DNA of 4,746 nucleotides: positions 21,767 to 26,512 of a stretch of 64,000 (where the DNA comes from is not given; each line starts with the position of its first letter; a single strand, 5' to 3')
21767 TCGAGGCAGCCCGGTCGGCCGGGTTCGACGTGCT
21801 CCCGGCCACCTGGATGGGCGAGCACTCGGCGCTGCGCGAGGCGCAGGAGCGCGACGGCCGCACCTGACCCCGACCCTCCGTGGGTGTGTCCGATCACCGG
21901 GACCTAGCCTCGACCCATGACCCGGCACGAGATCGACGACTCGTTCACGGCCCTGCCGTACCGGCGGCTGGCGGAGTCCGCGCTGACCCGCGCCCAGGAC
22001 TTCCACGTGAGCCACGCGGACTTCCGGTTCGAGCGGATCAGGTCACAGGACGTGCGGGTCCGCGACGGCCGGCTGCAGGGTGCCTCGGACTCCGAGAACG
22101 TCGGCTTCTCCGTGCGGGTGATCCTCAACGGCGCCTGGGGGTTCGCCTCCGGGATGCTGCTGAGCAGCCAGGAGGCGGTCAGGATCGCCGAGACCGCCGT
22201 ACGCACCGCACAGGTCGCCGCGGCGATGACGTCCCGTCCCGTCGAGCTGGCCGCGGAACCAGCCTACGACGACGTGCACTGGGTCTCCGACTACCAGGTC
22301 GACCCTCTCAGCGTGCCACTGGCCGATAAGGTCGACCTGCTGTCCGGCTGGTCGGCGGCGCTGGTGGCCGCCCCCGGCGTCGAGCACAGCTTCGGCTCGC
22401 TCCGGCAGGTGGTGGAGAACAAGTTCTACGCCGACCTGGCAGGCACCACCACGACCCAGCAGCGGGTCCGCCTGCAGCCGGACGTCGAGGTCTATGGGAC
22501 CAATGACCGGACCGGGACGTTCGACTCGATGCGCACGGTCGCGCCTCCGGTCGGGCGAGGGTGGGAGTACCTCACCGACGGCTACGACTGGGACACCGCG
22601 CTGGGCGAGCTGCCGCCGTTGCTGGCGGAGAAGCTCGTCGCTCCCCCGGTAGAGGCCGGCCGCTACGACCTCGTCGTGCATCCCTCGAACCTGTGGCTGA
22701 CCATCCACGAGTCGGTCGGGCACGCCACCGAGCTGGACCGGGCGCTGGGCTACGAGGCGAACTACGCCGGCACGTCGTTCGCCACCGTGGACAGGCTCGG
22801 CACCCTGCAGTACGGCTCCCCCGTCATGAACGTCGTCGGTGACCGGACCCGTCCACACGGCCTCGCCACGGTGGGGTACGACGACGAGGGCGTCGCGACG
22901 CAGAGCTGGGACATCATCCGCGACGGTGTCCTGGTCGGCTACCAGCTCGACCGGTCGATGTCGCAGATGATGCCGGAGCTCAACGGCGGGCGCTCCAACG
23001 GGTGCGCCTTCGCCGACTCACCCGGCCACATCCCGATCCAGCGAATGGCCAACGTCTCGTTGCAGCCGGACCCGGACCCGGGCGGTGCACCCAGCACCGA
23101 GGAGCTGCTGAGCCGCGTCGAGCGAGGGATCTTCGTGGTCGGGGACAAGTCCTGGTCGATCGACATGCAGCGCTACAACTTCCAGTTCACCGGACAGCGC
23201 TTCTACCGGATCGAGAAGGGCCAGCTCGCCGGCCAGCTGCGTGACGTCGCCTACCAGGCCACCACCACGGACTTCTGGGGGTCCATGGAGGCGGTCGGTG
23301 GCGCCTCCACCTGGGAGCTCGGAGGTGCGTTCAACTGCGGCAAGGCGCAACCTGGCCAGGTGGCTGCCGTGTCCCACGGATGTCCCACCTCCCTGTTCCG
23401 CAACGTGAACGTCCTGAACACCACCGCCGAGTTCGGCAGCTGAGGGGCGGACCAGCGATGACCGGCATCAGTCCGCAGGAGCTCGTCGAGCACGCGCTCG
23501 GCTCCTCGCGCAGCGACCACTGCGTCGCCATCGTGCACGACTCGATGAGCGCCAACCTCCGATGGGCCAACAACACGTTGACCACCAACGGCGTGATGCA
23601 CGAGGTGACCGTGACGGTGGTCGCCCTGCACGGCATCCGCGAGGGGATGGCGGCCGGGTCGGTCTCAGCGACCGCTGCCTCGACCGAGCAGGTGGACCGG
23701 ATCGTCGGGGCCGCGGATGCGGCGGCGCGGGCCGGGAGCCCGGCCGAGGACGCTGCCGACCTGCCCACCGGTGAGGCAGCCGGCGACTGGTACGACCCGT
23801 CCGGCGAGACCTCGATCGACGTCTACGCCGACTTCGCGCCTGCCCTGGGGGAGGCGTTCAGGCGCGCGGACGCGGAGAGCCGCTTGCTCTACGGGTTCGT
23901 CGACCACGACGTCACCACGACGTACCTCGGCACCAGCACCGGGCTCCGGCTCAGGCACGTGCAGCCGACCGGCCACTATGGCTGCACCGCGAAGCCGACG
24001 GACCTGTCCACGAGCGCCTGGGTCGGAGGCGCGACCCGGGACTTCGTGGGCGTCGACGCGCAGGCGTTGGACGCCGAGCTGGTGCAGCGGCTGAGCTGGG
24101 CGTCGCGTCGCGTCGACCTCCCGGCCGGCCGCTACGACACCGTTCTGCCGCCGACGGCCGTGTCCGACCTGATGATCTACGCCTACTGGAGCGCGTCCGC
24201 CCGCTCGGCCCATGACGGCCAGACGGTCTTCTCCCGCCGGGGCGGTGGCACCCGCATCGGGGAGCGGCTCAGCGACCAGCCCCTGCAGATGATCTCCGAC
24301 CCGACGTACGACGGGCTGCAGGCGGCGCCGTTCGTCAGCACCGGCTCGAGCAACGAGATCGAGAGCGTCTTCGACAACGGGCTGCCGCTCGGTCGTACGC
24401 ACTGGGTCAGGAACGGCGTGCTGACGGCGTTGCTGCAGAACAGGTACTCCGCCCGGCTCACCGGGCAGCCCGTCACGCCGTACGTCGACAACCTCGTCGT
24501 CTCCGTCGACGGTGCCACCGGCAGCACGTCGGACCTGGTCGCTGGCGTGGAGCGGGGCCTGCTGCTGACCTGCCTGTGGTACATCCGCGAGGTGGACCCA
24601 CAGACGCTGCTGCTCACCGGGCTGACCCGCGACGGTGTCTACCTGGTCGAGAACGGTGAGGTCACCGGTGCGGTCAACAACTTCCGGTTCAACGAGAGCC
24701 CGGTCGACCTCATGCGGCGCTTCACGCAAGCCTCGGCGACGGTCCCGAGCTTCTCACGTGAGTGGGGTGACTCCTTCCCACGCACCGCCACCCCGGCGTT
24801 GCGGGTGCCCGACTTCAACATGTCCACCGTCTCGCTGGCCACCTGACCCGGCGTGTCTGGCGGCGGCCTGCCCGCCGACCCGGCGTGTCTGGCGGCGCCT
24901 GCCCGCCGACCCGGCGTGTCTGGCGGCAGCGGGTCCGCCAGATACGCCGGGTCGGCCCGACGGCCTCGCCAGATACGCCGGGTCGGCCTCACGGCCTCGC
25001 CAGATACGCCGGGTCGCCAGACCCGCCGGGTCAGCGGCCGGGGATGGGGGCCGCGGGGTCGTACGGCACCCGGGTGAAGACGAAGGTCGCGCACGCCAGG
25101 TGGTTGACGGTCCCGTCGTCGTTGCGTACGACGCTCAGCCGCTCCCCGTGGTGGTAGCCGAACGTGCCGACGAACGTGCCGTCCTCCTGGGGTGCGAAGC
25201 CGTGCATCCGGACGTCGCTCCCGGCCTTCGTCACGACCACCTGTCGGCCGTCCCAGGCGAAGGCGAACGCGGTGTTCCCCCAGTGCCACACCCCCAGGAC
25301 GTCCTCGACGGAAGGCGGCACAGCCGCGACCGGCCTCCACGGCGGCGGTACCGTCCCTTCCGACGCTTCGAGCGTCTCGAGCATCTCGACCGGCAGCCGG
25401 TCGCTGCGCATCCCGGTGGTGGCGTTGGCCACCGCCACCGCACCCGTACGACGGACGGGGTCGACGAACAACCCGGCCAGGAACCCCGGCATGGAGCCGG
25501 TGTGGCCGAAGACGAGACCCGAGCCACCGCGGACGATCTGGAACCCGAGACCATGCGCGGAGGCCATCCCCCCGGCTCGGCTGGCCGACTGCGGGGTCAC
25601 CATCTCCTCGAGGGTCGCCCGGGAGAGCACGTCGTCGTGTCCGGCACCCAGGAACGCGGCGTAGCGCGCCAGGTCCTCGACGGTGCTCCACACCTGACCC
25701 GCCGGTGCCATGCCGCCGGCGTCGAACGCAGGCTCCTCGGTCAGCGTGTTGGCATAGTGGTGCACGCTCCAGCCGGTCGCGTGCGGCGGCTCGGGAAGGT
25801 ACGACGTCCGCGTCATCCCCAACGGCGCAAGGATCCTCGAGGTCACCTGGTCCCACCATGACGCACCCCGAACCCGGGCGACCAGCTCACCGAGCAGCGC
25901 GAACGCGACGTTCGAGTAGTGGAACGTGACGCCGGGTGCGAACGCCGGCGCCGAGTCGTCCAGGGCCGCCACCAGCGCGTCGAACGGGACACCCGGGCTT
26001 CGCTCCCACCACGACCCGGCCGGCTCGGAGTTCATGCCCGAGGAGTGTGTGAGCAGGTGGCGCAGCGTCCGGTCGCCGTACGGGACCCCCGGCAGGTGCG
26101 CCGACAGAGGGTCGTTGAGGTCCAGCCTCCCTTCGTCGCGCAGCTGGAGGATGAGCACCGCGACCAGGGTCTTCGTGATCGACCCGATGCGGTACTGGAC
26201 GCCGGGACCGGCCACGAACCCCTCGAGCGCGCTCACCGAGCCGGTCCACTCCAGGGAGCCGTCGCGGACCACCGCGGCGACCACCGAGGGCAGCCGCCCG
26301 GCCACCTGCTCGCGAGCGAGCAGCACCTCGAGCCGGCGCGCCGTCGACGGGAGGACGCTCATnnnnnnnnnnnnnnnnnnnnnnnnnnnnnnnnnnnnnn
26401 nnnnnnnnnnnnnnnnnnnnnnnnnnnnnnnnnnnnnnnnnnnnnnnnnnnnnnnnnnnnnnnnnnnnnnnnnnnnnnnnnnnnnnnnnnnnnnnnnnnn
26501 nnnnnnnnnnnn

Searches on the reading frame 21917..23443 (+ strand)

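Call 45: search_protein_families(library=pfam, proteins=[window:21917-23443:+], max_evalue=0.00001)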
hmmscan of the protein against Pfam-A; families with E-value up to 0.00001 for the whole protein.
window:21917-23443:+ (508 aa): 2 families
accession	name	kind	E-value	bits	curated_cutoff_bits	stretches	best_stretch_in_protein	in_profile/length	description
PF19289.4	PmbA_TldD_3rd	-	2.7e-31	108.9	22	1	248-499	2-218/220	PmbA/TldA metallopeptidase C-terminal domain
PF01523.21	PmbA_TldD_1st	-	1.8e-14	54.1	20.9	1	34-98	1-65/65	PmbA/TldA metallopeptidase domain 1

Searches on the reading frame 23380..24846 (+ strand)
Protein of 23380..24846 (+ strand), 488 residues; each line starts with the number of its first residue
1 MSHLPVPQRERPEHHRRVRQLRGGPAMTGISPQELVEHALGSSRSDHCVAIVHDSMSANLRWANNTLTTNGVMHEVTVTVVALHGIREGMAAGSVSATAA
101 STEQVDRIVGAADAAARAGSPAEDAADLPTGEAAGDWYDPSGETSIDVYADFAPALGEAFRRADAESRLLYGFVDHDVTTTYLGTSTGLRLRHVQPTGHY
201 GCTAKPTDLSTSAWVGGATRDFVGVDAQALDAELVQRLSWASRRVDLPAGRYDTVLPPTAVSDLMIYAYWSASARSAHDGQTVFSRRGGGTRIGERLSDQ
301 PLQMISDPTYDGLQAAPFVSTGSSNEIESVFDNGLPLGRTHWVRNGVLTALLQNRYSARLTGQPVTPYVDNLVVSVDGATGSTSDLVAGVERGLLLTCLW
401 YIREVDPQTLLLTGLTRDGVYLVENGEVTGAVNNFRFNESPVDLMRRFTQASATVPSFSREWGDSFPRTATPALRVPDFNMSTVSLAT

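Call 45: search_protein_families(library=pfam, proteins=[window:23380-24846:+], max_evalue=0.00001)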
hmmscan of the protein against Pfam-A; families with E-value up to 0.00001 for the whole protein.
window:23380-24846:+ (488 aa): 1 family
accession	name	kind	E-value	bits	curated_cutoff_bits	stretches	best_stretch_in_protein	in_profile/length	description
PF19289.4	PmbA_TldD_3rd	-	6.2e-30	104.4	22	1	250-482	2-219/220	PmbA/TldA metallopeptidase C-terminal domain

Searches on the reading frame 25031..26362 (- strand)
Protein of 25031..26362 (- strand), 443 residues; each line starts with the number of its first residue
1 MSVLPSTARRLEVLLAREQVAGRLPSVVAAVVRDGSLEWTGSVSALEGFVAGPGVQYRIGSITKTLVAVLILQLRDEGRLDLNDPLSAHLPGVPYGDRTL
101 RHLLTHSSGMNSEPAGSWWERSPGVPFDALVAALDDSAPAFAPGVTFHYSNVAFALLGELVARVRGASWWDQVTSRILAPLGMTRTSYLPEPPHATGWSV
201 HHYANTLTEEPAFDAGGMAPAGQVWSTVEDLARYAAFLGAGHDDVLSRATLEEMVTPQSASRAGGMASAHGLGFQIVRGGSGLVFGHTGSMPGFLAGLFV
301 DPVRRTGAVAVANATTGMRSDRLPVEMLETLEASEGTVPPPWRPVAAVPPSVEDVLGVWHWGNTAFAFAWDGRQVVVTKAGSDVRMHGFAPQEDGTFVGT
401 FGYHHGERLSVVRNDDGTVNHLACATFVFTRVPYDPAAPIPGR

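Call 45: search_protein_families(library=pfam, proteins=[window:25031-26362:-], max_evalue=0.00001)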
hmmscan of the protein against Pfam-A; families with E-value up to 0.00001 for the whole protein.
window:25031-26362:- (443 aa): 2 families
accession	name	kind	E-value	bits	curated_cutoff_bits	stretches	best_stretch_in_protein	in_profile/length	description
PF00144.29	Beta-lactamase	-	1.8e-60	205.3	27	1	17-321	6-317/329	Beta-lactamase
PF24491.1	DUF7586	-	8.3e-27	93.6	27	1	348-431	1-85/85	Domain of unknown function (DUF7586)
